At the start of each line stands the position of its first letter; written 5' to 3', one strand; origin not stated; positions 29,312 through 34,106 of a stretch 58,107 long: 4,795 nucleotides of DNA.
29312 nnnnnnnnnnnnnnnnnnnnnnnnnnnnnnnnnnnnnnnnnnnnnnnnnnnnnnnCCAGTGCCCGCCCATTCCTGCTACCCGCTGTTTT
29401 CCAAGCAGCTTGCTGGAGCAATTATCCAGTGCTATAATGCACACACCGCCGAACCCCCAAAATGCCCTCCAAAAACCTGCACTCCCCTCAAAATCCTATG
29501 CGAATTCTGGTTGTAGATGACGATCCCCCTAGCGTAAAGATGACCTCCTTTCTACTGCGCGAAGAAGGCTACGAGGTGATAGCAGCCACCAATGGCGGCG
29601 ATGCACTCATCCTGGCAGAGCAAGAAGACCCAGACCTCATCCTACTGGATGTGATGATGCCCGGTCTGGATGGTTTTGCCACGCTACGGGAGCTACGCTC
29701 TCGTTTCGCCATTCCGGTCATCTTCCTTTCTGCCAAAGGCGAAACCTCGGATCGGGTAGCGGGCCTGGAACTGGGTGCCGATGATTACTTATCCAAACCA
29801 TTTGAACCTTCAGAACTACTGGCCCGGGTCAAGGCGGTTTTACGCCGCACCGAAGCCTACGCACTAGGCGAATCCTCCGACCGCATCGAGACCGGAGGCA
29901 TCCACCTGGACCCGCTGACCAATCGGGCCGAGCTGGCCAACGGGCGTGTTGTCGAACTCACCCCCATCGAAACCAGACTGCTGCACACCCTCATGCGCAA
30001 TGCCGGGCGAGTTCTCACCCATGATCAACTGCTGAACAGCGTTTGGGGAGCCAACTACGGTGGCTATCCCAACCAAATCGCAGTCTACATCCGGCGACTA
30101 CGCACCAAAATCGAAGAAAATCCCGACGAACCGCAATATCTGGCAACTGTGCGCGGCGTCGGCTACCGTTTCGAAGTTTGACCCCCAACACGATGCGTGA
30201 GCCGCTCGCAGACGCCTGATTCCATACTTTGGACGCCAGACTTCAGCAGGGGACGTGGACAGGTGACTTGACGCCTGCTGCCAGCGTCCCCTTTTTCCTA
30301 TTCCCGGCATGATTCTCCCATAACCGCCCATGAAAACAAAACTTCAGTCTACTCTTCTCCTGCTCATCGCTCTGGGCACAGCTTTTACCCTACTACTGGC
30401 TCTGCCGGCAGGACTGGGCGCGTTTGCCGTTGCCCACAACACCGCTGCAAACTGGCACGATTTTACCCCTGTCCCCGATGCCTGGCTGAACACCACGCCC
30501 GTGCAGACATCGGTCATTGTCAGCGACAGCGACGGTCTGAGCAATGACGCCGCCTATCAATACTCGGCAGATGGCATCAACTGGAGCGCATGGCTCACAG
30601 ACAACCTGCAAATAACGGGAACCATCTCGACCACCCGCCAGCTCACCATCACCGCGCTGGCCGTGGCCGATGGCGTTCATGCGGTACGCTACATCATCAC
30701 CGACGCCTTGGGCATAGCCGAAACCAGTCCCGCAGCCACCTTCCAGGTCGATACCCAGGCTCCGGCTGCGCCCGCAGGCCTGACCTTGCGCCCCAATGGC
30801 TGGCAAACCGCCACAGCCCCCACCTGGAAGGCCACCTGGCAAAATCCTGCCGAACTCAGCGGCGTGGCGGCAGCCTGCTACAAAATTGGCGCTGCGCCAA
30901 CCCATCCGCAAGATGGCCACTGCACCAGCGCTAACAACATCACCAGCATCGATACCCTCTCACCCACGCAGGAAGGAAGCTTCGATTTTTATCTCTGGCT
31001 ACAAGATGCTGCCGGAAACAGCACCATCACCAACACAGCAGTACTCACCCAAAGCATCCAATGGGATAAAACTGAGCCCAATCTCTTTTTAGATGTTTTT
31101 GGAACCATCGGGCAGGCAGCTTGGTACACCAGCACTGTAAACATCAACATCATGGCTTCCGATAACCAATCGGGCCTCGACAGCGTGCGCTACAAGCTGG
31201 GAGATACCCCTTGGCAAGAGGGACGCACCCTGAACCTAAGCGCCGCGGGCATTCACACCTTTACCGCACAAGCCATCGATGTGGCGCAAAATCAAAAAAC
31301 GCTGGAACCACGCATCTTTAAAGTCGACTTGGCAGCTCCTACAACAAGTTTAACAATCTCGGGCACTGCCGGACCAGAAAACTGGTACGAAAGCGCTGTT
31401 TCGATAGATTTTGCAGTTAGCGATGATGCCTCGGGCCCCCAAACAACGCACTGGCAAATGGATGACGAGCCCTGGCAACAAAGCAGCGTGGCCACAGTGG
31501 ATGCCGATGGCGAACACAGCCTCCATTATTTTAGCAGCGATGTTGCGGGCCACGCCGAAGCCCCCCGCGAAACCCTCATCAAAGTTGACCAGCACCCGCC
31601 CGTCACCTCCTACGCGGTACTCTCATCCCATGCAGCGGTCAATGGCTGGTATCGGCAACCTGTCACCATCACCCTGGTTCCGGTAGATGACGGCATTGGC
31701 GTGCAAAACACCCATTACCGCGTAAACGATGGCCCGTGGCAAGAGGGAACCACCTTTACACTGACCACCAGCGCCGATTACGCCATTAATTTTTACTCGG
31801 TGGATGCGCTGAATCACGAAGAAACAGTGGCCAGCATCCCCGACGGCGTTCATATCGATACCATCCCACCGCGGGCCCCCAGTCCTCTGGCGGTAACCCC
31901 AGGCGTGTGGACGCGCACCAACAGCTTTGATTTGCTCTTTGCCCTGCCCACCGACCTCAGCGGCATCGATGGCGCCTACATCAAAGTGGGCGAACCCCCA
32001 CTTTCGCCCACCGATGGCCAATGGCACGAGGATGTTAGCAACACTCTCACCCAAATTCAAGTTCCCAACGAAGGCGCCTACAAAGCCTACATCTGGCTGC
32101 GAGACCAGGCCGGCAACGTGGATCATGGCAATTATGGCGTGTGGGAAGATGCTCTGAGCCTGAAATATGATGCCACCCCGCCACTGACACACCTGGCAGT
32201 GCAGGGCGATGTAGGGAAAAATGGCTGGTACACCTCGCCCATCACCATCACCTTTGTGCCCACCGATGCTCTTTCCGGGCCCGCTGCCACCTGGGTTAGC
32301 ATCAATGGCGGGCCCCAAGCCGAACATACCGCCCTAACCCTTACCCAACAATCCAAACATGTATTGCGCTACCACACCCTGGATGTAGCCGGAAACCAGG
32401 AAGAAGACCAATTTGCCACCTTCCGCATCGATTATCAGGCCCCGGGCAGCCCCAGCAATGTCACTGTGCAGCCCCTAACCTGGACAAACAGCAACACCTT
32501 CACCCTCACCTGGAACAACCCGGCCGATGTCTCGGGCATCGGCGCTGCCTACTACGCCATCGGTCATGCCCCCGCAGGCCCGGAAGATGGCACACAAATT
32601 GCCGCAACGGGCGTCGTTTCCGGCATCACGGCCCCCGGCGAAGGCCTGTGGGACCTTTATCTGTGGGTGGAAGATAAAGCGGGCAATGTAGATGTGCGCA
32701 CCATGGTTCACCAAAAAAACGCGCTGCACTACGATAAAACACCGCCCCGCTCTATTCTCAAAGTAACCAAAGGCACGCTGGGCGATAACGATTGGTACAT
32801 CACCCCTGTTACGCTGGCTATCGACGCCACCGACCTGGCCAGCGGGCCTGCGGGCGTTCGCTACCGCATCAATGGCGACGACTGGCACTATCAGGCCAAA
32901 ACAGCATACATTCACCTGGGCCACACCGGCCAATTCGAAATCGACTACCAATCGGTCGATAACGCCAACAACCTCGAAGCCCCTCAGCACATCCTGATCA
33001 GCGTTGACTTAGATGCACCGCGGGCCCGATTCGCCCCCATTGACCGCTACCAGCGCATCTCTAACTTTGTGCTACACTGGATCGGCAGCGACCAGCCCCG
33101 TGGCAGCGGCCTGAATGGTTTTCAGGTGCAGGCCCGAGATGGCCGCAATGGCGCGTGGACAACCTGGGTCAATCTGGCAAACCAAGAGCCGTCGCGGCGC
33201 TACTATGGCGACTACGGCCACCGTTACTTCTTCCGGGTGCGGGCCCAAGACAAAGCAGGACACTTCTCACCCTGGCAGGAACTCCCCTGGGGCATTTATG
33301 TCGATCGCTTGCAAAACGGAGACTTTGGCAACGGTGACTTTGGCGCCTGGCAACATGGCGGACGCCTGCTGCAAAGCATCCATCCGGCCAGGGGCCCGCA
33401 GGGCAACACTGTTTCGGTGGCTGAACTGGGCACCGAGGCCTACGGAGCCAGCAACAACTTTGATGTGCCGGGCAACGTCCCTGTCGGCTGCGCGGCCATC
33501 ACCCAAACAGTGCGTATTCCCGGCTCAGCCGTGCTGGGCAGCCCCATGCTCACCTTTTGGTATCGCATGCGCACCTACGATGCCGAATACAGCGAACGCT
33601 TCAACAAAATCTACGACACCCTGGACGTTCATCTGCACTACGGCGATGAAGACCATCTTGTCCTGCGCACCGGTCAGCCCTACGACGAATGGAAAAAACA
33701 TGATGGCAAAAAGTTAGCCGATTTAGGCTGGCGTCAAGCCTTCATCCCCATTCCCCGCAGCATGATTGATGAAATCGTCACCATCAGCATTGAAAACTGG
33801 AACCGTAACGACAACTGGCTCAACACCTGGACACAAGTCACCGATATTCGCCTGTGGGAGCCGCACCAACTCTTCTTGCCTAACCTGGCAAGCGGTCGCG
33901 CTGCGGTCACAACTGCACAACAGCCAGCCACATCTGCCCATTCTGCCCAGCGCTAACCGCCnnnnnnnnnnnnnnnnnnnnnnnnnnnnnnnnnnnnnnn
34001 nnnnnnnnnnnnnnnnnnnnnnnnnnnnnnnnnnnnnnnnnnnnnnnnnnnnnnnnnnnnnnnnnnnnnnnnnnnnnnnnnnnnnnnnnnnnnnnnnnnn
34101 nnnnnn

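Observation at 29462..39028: Candidate undescribed surface-sensing system: Ig-repeat giant + TPR-PT + propeller-PT + GAF/PAS kinase, with an OmpR regulator upstream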

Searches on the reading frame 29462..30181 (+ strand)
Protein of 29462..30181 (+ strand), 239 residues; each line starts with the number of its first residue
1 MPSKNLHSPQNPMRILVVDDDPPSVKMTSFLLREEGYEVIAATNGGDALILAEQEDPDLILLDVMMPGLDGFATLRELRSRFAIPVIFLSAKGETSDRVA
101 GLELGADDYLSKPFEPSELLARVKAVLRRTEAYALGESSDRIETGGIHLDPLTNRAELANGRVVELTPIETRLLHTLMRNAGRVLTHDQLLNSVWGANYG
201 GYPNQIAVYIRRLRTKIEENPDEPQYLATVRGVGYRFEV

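Call 4: search_protein_families(library=pfam, proteins=[window:29462-30181:+], max_evalue=0.01)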
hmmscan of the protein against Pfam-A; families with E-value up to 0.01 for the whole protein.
window:29462-30181:+ (239 aa): 2 families
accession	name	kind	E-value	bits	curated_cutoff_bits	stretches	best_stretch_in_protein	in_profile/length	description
PF00072.30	Response_reg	-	1.1e-31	109.8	30.2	1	15-124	1-111/111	Response regulator receiver domain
PF00486.34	Trans_reg_C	-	1.3e-27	96.1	26.2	1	161-237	1-77/77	Transcriptional regulatory protein, C terminal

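Call 5: search_protein_families(library=ncbifam, proteins=[window:29462-30181:+], max_evalue=0.01)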
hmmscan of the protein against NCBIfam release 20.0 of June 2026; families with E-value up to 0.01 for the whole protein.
window:29462-30181:+ (239 aa): 108 families (the best 25 are shown)
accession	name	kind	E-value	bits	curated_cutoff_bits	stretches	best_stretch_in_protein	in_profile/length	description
NF040689.1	MtrAB_MtrA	equivalog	4.7e-66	222.3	300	1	15-236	1-217/219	MtrAB system response regulator MtrA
NF040534.1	resp_reg_YycF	equivalog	2.9e-62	210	340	1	14-236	2-226/231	response regulator YycF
TIGR02154.1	PhoB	equivalog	2.9e-62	209.9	296.2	1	14-238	4-226/226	phosphate regulon transcriptional regulator PhoB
NF045944.1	ResRegRpaBCyano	equivalog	2.6e-60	203.6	330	1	16-237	1-227/229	response regulator transcription factor RpaB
NF033117.2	vanR_ACDEGLN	exception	3.2e-60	203.5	350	1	15-238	1-226/226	VanR-ABDEGLN family response regulator transcription factor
TIGR01387.1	cztR_silR_copR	subfamily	4.2e-56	190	279.2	1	15-236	1-217/218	heavy metal response regulator transcription factor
NF007005.1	PRK09468.1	equivalog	8.5e-54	182.5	331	1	12-237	3-231/237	osmolarity response regulator transcription factor OmpR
NF033120.0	vanR_FM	exception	8.6e-52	176.1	460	1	13-238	4-230/231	vancomycin resistance response regulator transcription factor, VanR-F/VanR-M family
NF041733.1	resp_reg_CseB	equivalog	1.3e-51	175.2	350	1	14-237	2-226/228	two-component system response regulator CseB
NF008296.0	PRK11083.1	equivalog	1.4e-51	175.1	273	1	13-238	4-226/228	two-component system response regulator CreB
NF007820.0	PRK10529.1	equivalog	7.6e-51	172.7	325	1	14-237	3-223/225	two-component system response regulator KdpE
NF007546.0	PRK10161.1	equivalog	2.7e-50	171.1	471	1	14-238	4-226/229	phosphate response regulator transcription factor PhoB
NF053854.1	RespRegPhoBBctds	equivalog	2.2e-48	164.6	270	1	15-238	1-225/225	two-component system response regulator PhoB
NF000403.1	vanR-C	exception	4.3e-48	163.9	480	1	14-238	4-230/231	vancomycin resistance response regulator transcription factor VanR-C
NF008567.0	PRK11517.1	equivalog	3.1e-47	160.8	353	1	13-238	1-219/223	response regulator transcription factor HprR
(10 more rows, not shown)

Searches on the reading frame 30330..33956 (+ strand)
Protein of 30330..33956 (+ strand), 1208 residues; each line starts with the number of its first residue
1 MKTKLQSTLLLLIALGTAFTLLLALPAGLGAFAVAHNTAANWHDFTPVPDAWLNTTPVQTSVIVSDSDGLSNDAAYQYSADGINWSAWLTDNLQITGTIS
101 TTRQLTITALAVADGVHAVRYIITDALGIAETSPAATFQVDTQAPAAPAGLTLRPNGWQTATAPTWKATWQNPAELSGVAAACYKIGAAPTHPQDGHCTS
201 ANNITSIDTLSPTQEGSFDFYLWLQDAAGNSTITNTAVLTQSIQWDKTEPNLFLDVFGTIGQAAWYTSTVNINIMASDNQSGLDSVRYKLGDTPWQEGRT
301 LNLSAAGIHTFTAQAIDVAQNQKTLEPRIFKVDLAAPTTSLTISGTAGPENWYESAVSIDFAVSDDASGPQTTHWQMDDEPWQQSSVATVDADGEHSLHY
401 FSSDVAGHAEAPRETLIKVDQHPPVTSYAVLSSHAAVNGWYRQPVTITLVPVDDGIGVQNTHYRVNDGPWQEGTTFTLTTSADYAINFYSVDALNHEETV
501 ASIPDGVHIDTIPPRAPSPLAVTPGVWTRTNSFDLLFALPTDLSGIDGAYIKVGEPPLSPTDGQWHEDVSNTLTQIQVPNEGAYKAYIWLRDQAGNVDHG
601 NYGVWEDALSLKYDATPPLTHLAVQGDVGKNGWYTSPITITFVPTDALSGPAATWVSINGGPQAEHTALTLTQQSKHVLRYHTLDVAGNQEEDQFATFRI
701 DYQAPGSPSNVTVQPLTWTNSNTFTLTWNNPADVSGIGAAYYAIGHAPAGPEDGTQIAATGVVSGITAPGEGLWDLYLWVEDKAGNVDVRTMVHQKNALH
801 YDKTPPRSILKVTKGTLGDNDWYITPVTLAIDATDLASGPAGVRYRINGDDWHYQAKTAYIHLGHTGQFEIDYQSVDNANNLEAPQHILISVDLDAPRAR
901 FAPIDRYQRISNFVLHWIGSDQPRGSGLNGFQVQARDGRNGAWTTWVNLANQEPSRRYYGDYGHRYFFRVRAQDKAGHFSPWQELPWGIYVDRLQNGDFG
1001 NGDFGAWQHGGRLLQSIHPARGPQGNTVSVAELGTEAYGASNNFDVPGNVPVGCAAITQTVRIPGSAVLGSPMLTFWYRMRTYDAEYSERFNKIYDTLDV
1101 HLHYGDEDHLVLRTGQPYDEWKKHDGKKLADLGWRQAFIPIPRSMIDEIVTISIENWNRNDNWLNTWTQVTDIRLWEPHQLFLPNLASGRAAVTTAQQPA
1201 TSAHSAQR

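Call 4: search_protein_families(library=pfam, proteins=[window:30330-33956:+], max_evalue=0.01)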
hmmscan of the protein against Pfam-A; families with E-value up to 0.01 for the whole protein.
window:30330-33956:+ (1208 aa): 3 families
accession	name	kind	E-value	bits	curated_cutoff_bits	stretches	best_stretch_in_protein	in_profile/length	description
PF19077.6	Big_13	-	3.2e-10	40.8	27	0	65-142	18-102/102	Bacterial Ig-like domain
PF13750.12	Big_3_3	-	0.00029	21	27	0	304-371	12-80/157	Bacterial Ig-like domain (group 3)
PF15418.12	DUF4625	-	0.0092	16.7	27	0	213-237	103-127/131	Domain of unknown function (DUF4625)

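Call 5: search_protein_families(library=ncbifam, proteins=[window:30330-33956:+], max_evalue=0.01)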
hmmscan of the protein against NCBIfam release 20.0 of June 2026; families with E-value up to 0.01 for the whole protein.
window:30330-33956:+ (1208 aa): 2 families
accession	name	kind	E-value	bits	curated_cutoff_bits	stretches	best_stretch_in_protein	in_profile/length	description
NF047446.1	barrel_OmpL47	domain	1.9e-62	207.6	40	5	266-330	1-66/68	OmpL47-type beta-barrel domain-containing protein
NF047441.1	Lepto_OmpL47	equivalog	3.1e-30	105.9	250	4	352-472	70-193/336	multi-beta-barrel domain surface protein OmpL47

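Call 56: search_solved_structures(query=window:30330-33956:+, max_evalue=1)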
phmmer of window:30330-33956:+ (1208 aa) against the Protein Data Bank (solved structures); distinct sequences matched with E-value up to 1: 2.
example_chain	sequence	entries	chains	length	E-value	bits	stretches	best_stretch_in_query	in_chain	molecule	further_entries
8bvo_A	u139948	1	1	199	0.18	12.5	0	914-981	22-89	Titin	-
8bxr_A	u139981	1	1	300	0.55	10.9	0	914-981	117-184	Titin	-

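Call 63: list_cluster_members(proteins=[window:30330-33956:+, window:35470-36789:+, window:36818-39028:+, P0008, P0024, P0048, P0167])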
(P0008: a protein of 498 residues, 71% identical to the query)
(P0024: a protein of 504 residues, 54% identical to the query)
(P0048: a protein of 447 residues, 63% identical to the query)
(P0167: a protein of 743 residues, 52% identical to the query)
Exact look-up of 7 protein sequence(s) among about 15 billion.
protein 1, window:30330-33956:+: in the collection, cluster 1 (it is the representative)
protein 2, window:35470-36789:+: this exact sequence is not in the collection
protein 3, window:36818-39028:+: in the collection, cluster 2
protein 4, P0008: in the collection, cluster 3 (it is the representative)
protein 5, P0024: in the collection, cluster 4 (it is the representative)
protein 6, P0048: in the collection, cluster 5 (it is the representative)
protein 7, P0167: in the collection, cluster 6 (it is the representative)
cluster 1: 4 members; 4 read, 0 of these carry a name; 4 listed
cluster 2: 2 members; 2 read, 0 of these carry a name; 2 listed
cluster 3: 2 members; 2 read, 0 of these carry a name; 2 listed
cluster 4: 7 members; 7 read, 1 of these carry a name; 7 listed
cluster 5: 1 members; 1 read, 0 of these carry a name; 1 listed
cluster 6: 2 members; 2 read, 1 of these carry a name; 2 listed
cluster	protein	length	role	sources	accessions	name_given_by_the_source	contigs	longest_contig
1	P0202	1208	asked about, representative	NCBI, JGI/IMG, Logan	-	-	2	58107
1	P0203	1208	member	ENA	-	-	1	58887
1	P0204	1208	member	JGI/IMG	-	-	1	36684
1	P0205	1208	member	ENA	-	-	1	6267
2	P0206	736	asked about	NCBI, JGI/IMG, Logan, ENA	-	-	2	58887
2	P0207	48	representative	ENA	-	-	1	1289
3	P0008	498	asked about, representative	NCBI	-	-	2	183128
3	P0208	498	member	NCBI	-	-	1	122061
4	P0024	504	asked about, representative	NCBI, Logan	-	-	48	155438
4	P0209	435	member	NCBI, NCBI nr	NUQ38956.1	MAG: tetratricopeptide repeat protein, partial [Caldilineales bacterium] | tetratricopeptide repeat protein [Caldilineales bacterium]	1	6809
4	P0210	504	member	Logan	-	-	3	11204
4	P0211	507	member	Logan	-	-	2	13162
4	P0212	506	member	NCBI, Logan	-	-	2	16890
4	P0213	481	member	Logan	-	-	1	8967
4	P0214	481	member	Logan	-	-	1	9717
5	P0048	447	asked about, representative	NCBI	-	-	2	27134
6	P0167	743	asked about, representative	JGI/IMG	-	-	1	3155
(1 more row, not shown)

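Call 89: search_protein_families(library=padloc, proteins=[window:30330-33956:+], max_evalue=0.001)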
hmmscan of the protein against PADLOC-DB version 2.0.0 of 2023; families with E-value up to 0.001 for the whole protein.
window:30330-33956:+ (1208 aa): 0 families
